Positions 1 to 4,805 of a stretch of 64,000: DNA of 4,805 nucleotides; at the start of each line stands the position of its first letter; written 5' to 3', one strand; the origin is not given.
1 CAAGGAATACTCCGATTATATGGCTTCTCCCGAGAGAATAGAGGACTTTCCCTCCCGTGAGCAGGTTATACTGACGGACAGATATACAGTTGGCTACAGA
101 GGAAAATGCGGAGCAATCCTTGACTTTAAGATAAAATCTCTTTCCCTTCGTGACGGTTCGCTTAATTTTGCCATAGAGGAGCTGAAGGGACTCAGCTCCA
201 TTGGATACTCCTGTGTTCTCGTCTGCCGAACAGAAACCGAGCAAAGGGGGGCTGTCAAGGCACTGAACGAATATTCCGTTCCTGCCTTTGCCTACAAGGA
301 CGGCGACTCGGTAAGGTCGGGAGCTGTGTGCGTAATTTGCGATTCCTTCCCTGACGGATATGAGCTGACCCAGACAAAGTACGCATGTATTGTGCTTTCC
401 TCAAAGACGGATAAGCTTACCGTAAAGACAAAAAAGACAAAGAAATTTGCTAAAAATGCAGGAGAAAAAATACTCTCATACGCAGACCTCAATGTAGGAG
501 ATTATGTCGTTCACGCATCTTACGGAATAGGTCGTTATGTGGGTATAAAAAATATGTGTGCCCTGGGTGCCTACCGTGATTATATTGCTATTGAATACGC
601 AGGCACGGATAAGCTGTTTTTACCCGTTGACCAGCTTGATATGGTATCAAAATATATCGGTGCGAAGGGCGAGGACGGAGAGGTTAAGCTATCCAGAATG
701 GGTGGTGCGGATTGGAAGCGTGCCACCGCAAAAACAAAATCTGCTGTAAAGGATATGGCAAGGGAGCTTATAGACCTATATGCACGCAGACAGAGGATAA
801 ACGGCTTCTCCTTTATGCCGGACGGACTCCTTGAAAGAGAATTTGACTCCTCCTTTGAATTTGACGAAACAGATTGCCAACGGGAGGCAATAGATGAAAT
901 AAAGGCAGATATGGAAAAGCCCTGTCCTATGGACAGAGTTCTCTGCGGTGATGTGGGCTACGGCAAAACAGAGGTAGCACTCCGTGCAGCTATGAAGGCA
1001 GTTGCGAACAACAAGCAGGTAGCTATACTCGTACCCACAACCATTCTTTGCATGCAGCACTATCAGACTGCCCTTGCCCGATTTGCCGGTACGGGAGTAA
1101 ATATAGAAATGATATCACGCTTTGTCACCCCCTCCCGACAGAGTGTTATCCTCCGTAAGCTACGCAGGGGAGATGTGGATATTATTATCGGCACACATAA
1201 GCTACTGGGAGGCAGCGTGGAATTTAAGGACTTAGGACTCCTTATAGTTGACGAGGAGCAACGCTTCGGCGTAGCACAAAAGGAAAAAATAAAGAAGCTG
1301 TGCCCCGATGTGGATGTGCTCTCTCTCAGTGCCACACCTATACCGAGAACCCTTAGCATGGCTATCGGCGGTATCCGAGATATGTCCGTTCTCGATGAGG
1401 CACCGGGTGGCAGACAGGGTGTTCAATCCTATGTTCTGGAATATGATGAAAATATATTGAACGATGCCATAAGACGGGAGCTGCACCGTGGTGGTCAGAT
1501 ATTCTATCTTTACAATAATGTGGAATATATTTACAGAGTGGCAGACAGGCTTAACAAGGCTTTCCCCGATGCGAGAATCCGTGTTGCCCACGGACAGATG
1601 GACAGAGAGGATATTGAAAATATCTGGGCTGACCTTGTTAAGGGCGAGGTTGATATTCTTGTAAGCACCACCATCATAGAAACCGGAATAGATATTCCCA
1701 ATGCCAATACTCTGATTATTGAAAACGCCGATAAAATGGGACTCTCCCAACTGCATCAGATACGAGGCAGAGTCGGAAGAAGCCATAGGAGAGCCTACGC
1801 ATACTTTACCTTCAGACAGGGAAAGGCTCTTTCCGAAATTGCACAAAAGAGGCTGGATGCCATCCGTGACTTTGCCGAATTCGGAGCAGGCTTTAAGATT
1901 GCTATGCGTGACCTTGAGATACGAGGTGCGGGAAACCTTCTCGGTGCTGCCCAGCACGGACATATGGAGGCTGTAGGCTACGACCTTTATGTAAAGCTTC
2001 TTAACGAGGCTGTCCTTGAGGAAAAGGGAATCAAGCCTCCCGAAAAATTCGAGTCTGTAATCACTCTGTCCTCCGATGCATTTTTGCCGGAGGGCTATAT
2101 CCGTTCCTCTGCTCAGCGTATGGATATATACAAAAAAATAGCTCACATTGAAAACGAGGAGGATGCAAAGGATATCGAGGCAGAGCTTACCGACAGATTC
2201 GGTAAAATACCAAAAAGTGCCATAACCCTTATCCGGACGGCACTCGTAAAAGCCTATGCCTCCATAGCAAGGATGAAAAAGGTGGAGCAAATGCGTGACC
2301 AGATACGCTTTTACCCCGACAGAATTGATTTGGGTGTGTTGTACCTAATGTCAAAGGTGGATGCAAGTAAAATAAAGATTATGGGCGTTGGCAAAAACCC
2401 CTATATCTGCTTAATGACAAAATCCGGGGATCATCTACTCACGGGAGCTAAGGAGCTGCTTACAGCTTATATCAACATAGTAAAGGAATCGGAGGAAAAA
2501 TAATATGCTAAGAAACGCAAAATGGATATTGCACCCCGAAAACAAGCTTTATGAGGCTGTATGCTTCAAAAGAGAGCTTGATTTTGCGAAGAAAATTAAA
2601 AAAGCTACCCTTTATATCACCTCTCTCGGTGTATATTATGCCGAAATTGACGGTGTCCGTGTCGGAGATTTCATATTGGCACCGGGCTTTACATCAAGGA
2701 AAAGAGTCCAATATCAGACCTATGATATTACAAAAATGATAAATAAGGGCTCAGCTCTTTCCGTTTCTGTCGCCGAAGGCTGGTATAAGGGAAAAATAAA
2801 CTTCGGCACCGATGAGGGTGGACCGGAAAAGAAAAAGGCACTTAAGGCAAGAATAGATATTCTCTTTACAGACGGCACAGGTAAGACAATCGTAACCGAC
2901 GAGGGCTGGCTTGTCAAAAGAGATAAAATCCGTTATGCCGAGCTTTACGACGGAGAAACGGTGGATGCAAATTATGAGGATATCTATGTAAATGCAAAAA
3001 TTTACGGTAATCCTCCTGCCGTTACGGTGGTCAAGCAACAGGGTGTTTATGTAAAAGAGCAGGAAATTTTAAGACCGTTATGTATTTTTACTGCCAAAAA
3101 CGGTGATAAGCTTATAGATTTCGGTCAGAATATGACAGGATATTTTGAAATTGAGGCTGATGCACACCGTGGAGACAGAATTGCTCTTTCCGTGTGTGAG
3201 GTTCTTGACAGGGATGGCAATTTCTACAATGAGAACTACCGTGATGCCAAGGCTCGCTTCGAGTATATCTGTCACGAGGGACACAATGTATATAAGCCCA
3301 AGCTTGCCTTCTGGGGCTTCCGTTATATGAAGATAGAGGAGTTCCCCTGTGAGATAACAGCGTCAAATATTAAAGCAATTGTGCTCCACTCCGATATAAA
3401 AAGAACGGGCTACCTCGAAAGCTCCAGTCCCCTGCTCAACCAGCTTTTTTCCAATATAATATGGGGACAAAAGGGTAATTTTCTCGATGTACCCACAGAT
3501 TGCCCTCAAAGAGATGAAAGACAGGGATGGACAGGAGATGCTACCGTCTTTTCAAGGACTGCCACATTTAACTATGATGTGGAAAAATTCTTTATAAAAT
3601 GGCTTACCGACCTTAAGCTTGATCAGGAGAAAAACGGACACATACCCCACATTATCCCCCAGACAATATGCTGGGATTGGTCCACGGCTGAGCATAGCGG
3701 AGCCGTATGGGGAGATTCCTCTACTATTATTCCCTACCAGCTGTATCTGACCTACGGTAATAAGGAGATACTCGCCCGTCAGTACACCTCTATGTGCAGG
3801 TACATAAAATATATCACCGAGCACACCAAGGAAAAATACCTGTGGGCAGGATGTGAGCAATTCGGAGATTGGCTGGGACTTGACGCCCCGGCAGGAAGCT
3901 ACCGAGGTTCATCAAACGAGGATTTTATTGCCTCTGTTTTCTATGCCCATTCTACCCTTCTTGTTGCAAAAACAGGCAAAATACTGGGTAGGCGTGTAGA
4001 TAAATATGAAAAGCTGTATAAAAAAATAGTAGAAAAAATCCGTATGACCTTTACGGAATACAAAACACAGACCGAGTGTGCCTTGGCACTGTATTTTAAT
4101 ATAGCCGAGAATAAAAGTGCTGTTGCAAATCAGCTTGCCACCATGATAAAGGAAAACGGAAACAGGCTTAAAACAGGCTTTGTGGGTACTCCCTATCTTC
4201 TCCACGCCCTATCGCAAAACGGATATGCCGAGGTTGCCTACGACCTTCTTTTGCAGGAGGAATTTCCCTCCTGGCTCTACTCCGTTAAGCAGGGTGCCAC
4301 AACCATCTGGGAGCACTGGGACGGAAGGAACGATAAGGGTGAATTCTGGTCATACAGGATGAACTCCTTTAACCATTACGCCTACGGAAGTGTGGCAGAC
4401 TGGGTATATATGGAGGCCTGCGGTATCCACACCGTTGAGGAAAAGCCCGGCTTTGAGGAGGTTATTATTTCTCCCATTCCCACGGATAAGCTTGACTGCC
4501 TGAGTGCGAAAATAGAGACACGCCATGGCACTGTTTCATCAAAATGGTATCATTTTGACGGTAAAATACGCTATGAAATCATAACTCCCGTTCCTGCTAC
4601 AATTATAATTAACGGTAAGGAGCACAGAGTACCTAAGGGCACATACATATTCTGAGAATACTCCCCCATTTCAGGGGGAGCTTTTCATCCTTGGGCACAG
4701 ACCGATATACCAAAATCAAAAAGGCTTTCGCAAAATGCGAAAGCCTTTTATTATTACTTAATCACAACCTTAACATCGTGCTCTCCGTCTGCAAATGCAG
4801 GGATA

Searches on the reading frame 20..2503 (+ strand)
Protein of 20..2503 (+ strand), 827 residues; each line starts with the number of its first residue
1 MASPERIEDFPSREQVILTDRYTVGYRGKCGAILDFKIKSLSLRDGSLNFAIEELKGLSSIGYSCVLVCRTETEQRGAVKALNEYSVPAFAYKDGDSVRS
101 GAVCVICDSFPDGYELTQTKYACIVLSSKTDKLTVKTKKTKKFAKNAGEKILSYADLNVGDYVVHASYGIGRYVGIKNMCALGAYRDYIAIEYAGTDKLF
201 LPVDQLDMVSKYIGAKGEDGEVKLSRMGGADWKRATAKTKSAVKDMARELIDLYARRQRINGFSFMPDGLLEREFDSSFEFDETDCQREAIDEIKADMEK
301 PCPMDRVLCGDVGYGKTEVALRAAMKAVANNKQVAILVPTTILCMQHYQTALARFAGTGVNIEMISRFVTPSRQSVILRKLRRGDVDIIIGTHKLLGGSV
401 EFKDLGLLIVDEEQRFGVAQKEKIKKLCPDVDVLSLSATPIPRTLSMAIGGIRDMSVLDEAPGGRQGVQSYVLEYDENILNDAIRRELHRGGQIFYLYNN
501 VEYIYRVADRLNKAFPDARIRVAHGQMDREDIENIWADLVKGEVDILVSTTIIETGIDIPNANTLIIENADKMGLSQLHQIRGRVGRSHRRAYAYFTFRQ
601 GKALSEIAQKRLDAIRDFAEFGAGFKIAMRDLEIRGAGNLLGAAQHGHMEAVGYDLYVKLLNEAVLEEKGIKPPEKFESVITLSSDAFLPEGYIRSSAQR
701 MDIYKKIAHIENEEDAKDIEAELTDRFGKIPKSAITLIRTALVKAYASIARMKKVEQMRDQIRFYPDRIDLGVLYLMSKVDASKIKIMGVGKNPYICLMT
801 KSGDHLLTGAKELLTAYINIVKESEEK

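Call 47: search_protein_families(library=pfam, proteins=[window:20-2503:+], max_evalue=0.00001)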
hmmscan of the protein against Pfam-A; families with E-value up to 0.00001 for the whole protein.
window:20-2503:+ (827 aa): 6 families
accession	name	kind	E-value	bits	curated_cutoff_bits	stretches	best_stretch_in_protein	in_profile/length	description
PF00270.35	DEAD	-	2.7e-27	96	26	1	284-445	1-164/167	DEAD/DEAH box helicase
PF03461.20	TRCF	-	3.4e-24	85.5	25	1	684-765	2-83/95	TRCF domain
PF00271.37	Helicase_C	-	5.2e-22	78.6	23.5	1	482-588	8-109/110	Helicase conserved C-terminal domain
PF02559.22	CarD_TRCF_RID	-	3.1e-21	75.7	23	1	157-213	1-57/57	CarD-like/TRCF RID domain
PF04851.21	ResIII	-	1.2e-08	35.4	22.5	1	284-440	5-162/164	Type III restriction enzyme, res subunit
PF22590.2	Cas3-like_C_2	-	5.6e-07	30.3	27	1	491-589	2-105/106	CRISPR-associated nuclease/helicase Cas3, C-terminal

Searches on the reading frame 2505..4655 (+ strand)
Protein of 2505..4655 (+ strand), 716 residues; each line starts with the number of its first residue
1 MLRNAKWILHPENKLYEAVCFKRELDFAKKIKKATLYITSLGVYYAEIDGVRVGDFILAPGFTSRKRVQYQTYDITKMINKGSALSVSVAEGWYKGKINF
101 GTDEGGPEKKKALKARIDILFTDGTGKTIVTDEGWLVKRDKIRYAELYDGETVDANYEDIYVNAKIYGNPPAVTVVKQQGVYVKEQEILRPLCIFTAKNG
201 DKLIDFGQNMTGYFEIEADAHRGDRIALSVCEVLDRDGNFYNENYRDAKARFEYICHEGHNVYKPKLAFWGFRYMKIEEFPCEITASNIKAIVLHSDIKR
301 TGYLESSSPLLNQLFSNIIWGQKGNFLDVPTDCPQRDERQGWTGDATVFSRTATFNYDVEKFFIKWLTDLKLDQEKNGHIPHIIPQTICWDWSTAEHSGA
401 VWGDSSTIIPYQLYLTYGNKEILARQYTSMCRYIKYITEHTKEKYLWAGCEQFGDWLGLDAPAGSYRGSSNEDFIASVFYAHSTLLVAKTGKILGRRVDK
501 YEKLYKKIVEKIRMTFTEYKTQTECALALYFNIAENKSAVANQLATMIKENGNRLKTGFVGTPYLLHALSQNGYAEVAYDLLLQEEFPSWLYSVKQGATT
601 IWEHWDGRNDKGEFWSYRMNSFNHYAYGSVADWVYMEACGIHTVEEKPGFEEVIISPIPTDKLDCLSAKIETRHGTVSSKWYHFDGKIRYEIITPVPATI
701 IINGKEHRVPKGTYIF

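Call 47: search_protein_families(library=pfam, proteins=[window:2505-4655:+], max_evalue=0.00001)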
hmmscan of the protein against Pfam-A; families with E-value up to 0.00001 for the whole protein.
window:2505-4655:+ (716 aa): 4 families
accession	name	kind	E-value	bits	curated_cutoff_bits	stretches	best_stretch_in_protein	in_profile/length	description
PF17389.8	Bac_rhamnosid6H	-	2.9e-105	352.7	24.5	1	299-636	1-337/339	Bacterial alpha-L-rhamnosidase 6 hairpin glycosidase domain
PF08531.16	Bac_rhamnosid_N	-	2.9e-34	118.8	25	1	29-158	1-133/172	Alpha-L-rhamnosidase N-terminal domain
PF05592.18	Bac_rhamnosid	-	6e-23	81.1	22.2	1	197-295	3-102/102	Bacterial alpha-L-rhamnosidase concanavalin-like domain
PF17390.7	Bac_rhamnosid_C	-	6.3e-07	29.6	22.1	1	640-699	1-58/78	Bacterial alpha-L-rhamnosidase C-terminal domain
